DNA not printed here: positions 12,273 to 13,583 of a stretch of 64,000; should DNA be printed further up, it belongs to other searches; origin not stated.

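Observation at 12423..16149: MtrA/MtrB-like porin-cytochrome module with a short barrel and a hexahaem lipoprotein partner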

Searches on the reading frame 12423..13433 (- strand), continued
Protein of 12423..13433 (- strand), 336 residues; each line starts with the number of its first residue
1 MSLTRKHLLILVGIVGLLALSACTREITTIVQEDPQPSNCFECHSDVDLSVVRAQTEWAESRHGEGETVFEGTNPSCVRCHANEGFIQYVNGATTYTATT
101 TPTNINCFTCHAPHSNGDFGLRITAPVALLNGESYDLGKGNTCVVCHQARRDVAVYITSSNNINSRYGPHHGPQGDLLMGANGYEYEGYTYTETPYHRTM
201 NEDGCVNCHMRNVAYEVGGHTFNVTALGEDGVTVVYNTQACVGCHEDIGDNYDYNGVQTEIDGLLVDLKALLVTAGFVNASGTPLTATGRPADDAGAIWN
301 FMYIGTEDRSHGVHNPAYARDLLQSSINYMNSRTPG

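Call 81: search_solved_structures(query=A2, max_evalue=1, show_alignments=4)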
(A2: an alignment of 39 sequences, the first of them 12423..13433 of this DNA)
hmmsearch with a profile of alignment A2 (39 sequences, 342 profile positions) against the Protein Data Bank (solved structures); distinct sequences matched with E-value up to 1: 52.
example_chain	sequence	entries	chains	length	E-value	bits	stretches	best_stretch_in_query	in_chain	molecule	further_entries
6i5b_A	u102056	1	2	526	9.5e-12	47.9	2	203-329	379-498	Uncharacterized protein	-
6qvm_A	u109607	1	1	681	3e-07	33.1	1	168-328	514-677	Multiheme cytochrome cf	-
8bcx_A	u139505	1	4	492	4.8e-05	25.8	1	199-327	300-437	Nitrite reductase (cytochrome; ammonia-forming)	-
3ubr_A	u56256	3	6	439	0.0001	24.7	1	195-324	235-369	Cytochrome c-552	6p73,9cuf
3sxq_A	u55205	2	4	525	0.00033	23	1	201-325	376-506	Eight-heme nitrite reductase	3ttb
2zo5_A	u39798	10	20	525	0.00088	21.7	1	201-326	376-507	Eight-heme nitrite reductase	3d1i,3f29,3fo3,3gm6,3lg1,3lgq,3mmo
4q0t_A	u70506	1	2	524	0.00089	21.6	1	201-326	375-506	Eight-heme nitrite reductase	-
2ot4_A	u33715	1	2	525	0.001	21.5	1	201-326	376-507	Eight-heme nitrite reductase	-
3rkh_A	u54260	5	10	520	0.0011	21.3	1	201-326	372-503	Eight-heme nitrite reductase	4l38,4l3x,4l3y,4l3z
3owm_A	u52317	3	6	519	0.0011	21.3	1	201-326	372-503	Eight-heme nitrite reductase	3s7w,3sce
3uu9_A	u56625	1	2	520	0.0012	21.2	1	201-326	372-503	Eight-heme nitrite reductase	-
4q4u_A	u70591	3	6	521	0.0013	21.1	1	201-326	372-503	Eight-heme nitrite reductase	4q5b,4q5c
1oah_A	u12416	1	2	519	0.0022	20.3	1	194-328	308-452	CYTOCHROME C NITRITE REDUCTASE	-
1jni_A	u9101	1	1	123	0.04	16.2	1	34-160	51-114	DIHEME CYTOCHROME C NAPB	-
4u1i_A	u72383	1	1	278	0.14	14.4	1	158-194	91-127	HLA class I histocompatibility antigen, B-81 alpha chain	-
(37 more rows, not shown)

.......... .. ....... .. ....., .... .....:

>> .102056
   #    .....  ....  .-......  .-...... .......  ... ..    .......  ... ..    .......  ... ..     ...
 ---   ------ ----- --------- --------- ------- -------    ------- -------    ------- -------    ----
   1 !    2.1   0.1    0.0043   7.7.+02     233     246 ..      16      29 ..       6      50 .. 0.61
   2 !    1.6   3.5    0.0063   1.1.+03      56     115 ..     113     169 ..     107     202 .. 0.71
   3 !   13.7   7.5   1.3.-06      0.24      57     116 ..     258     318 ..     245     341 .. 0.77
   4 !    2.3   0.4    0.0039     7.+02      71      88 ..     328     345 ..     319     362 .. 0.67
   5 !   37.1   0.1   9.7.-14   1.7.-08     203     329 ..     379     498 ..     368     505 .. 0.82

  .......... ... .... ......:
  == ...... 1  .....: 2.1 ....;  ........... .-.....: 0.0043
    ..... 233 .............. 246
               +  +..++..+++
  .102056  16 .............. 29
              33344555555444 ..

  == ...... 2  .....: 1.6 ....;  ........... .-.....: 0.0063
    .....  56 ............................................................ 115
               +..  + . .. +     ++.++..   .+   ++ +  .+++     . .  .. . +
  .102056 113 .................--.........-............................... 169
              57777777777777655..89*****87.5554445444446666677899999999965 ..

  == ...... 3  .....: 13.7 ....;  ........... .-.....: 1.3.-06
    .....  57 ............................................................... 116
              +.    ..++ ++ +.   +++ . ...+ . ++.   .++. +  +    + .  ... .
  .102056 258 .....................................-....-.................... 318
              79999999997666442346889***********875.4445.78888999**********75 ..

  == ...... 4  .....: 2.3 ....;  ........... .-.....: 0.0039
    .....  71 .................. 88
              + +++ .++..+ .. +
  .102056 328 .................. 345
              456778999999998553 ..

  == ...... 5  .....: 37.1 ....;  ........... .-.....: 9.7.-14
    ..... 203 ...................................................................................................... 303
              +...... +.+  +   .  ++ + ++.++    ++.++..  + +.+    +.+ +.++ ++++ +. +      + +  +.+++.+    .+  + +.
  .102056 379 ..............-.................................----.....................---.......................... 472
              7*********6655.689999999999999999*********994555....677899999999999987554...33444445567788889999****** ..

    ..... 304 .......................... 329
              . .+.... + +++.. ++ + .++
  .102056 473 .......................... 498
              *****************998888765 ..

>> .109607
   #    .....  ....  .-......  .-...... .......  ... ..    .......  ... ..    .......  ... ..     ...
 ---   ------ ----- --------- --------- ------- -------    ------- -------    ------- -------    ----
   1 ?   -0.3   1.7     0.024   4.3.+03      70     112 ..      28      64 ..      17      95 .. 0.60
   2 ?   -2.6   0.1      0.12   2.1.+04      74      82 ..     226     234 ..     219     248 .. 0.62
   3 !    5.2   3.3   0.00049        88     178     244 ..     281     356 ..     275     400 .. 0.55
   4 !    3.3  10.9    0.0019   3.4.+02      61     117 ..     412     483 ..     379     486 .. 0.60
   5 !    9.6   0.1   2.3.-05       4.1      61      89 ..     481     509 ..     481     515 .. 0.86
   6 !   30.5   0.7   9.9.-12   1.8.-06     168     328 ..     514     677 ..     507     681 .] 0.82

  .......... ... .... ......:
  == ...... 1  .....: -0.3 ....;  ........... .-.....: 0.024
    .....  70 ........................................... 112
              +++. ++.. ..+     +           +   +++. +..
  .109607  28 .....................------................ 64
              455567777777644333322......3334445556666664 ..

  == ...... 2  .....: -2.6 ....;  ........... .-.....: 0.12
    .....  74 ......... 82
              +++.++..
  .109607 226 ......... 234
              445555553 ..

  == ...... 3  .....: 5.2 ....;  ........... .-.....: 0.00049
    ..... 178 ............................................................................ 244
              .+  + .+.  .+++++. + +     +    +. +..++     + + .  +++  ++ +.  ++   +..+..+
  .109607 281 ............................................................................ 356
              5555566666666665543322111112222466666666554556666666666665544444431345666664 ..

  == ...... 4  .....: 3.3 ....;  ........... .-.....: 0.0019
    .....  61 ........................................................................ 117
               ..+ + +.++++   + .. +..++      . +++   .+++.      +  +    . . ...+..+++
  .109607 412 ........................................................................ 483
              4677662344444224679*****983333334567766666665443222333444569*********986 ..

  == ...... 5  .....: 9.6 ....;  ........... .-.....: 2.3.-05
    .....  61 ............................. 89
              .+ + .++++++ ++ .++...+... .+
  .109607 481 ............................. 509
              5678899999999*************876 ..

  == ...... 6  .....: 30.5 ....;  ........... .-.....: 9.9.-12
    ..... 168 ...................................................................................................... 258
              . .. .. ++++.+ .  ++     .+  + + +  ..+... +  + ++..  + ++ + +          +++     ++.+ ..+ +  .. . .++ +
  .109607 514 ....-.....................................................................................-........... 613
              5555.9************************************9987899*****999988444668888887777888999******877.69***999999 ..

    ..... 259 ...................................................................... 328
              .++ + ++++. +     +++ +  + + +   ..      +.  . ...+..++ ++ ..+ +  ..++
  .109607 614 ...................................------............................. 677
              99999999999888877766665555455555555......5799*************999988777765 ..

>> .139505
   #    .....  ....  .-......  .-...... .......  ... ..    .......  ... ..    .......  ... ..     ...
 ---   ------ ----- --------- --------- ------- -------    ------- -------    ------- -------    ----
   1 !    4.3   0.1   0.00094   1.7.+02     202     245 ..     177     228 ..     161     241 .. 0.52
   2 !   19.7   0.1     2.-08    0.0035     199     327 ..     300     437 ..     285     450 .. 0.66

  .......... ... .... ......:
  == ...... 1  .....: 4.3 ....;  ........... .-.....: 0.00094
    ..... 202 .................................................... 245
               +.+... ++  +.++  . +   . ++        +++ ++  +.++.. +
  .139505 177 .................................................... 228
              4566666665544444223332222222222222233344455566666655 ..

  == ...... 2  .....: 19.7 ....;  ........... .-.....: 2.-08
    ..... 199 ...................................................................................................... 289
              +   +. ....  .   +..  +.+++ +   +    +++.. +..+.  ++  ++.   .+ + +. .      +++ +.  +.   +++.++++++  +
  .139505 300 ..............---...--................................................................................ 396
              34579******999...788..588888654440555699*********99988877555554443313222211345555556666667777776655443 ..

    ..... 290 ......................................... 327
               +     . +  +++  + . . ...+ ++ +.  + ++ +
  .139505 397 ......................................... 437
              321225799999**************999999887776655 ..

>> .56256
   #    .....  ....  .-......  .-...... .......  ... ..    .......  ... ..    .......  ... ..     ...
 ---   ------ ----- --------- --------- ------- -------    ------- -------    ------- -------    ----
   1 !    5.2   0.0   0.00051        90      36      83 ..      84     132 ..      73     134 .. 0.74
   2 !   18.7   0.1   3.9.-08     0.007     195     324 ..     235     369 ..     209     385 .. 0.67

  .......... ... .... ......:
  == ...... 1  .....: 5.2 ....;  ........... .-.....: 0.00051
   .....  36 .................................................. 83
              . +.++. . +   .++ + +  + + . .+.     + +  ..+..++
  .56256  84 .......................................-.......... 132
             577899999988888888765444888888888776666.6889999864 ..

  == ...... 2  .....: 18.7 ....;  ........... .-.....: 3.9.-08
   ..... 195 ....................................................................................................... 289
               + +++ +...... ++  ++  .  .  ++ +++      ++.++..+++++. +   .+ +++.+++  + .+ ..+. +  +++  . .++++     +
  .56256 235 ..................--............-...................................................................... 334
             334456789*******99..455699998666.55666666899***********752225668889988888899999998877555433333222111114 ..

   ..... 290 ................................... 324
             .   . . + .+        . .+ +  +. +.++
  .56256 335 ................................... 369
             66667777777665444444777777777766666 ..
